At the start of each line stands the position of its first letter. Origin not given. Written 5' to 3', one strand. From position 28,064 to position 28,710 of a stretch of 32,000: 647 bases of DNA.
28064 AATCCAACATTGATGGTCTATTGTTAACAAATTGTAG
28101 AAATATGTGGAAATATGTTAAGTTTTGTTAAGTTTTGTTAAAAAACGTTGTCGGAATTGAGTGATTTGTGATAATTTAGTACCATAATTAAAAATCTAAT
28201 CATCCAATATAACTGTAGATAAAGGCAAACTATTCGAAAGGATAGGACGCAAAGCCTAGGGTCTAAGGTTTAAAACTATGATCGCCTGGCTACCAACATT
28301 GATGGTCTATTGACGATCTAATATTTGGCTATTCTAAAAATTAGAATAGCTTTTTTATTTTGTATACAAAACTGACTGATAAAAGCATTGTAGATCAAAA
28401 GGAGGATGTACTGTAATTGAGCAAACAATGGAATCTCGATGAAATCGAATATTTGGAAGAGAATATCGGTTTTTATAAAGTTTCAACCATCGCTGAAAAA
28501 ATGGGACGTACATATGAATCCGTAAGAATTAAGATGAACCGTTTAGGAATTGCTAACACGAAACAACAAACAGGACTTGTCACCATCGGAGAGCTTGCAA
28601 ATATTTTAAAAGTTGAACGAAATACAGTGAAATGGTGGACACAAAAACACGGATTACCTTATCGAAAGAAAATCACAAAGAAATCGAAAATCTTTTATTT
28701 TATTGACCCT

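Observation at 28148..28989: c-di-GMP-I riboswitch with a strand-exchange terminator gating a three-HTH Myb-like DNA-binding protein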

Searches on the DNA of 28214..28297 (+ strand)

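Call 34: build_rna_model(alignment_id=A2)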
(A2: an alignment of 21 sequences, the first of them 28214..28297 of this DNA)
Model R1 built from alignment A2 (21 sequences, 112 columns); structure: RNAalifold consensus.
model positions 86; base pairs 18; branch points 1; effective number of sequences 2.08; information 0.661 bits per position. Calibrated on 0.2 Mb of random sequence (short: E-values are rough).
structure used (alignment columns):
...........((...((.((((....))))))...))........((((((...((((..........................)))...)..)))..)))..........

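Call 37: search_with_rna_model(model_id=R1, sources=[window, L001, L002, L003, L004, L005, L006, L007, L008, L009, L010, L011, L012, L013, L014, L015, L016, L017, L018, L019, L020, L021, L022, L023, L024, L025, L026, L027, L028, L029, L030, L031, L032, L033, L034, L035, L036, L037, L038, L039, L040, L041, L042, L043, L044, L045, L046, L047, L048, L049, L050, L051, L052, L053, L054, L055, L056, L057, L058, L059, L060, L061, L062, L063, L064, L065, L066], max_evalue=5)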
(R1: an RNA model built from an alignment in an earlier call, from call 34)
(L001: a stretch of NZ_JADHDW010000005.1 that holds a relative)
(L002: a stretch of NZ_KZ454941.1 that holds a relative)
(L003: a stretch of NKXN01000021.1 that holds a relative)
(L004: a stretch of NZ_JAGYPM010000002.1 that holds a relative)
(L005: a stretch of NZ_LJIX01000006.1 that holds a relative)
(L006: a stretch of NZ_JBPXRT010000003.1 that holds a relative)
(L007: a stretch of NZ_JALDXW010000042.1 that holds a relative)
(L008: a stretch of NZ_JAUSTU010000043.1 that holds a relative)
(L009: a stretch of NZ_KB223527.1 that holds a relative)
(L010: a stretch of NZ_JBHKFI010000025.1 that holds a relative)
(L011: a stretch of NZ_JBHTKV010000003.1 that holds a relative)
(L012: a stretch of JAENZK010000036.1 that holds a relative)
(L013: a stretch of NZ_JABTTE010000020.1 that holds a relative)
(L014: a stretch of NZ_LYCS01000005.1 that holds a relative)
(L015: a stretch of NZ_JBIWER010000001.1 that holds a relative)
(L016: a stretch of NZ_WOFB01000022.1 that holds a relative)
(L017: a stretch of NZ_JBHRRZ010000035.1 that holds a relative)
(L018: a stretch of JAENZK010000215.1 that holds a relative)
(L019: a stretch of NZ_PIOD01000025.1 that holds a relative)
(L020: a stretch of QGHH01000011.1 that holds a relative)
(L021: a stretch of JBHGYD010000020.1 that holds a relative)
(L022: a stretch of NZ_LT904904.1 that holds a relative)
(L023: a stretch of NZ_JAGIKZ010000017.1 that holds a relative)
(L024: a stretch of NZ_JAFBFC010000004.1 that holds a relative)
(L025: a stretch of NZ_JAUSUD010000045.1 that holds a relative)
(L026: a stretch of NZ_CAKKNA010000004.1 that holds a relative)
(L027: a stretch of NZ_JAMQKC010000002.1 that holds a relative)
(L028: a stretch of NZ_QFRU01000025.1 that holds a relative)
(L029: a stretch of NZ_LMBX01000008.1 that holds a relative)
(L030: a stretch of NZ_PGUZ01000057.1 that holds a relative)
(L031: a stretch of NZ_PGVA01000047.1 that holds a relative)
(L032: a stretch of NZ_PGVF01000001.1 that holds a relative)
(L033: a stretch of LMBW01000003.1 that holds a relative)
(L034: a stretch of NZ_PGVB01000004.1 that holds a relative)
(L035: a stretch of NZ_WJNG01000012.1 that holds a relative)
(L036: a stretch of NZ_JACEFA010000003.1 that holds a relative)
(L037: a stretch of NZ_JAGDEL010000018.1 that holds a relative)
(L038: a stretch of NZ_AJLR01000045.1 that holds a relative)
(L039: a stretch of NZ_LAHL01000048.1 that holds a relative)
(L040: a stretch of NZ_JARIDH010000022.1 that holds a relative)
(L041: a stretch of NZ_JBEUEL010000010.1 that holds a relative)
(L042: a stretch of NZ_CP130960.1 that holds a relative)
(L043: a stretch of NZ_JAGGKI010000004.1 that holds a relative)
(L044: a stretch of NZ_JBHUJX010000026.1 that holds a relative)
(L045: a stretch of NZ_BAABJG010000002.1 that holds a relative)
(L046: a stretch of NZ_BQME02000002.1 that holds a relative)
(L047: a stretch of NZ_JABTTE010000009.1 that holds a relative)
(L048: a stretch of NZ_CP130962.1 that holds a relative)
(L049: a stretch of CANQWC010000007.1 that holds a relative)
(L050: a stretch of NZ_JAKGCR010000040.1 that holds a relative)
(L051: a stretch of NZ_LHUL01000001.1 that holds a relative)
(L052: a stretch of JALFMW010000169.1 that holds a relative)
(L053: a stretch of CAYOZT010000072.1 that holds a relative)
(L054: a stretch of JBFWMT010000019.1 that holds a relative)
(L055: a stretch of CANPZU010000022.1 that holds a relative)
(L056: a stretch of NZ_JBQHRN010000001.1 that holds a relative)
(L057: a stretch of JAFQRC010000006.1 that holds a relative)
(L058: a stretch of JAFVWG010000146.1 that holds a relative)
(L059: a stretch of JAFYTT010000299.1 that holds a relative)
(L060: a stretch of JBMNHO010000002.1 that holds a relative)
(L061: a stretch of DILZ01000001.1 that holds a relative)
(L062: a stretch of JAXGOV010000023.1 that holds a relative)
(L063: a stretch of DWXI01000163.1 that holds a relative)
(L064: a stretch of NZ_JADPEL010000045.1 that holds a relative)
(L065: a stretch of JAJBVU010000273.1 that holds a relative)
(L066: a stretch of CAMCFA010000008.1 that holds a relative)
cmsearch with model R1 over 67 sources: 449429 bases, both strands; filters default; matches with E-value up to 5: 26.
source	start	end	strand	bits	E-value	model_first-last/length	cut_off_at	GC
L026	2298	2384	+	95.5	6.1e-21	1-86/86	no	0.44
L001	2814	2905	+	93.4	2e-20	1-86/86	no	0.39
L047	2288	2373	+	92.9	2.8e-20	1-86/86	no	0.48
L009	2008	2094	+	91.8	5.3e-20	1-86/86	no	0.44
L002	2812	2902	+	91.6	5.7e-20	1-86/86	no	0.42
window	28214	28297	+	91.1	7.6e-20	1-86/86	no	0.43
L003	2812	2902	+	91.1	7.6e-20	1-86/86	no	0.42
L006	2812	2902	+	90.2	1.3e-19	1-86/86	no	0.44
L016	2731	2814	+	88.1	4.2e-19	1-86/86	no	0.42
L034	1985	2069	+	87.4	6.6e-19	1-86/86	no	0.47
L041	2015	2101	+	86.8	9e-19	1-86/86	no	0.47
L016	1655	1739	+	85.5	1.9e-18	1-86/86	no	0.38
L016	6326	6409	+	84.9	2.8e-18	1-86/86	no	0.45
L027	3568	3653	+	81.3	2.2e-17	1-86/86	no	0.47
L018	1620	1707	+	81.2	2.3e-17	1-86/86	no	0.39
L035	3834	3919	+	79.8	5e-17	1-86/86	no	0.41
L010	2788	2879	+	79.7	5.3e-17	1-86/86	no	0.41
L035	3572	3651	+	76.4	3.5e-16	1-86/86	no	0.39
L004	2799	2903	+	74.3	1.2e-15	1-86/86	no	0.45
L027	3783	3866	+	72.3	3.9e-15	1-86/86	no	0.48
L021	2741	2835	+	63.1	7.5e-13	1-86/86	no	0.41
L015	6021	6104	+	24.1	0.0043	1-86/86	no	0.36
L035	4600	4680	-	13.9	1.5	1-86/86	no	0.32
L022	6145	6220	-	13.7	1.6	1-86/86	no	0.3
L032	3922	4017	+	13.1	2.4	1-86/86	no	0.36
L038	905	1016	+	12.5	3.3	1-86/86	no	0.44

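Call 60: search_with_rna_model(model_id=R1, sources=[L069, L070, L071, L072], max_evalue=1)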
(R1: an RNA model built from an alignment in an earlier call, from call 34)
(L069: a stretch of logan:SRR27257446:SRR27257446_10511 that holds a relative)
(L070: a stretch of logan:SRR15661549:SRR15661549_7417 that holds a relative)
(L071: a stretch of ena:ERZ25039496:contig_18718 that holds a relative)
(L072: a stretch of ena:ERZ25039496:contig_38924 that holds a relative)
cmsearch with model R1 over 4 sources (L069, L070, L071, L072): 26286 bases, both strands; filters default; matches with E-value up to 1: 5.
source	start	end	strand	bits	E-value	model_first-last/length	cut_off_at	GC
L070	2793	2893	+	84.7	1.8e-19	1-86/86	no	0.35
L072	2314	2416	+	82.1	8.2e-19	1-86/86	no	0.37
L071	2318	2419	+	77.5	1.1e-17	1-86/86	no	0.39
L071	1448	1531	-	75.2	4.2e-17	1-86/86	no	0.45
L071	590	673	-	70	8.6e-16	1-86/86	no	0.43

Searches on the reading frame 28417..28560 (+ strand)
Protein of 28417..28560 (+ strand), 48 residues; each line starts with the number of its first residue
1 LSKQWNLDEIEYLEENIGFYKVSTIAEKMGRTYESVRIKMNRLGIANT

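Call 83: search_protein_families(library=pfam, alignment_id=A4, max_evalue=1)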
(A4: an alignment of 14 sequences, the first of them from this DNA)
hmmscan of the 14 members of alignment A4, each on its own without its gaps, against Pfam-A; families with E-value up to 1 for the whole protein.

A. member 1, seq(48 aa): 0 families

B. families by the number of members that match (of 14 scanned): 12 families
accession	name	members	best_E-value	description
PF18024.7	HTH_50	4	0.0025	Helix-turn-helix domain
PF00249.37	Myb_DNA-binding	4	0.11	Myb-like DNA-binding domain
PF07750.17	GcrA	3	0.018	GcrA cell cycle regulator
PF00899.27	ThiF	2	0.057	ThiF family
PF24151.2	ArlX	1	0.0057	ArlX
PF10415.14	FumaraseC_C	1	0.03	Fumarase C C-terminus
PF13250.11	DUF4041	1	0.039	Domain of unknown function (DUF4041)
PF24550.1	LIS_MGM1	1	0.044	Dynamin-like GTPase MGM1-like, lipid interacting stalk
PF01325.25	Fe_dep_repress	1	0.09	Iron dependent repressor, N-terminal DNA binding domain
PF08535.16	KorB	1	0.13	KorB domain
PF00505.25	HMG_box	1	0.18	HMG (high mobility group) box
PF13384.12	HTH_23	1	0.2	Homeodomain-like domain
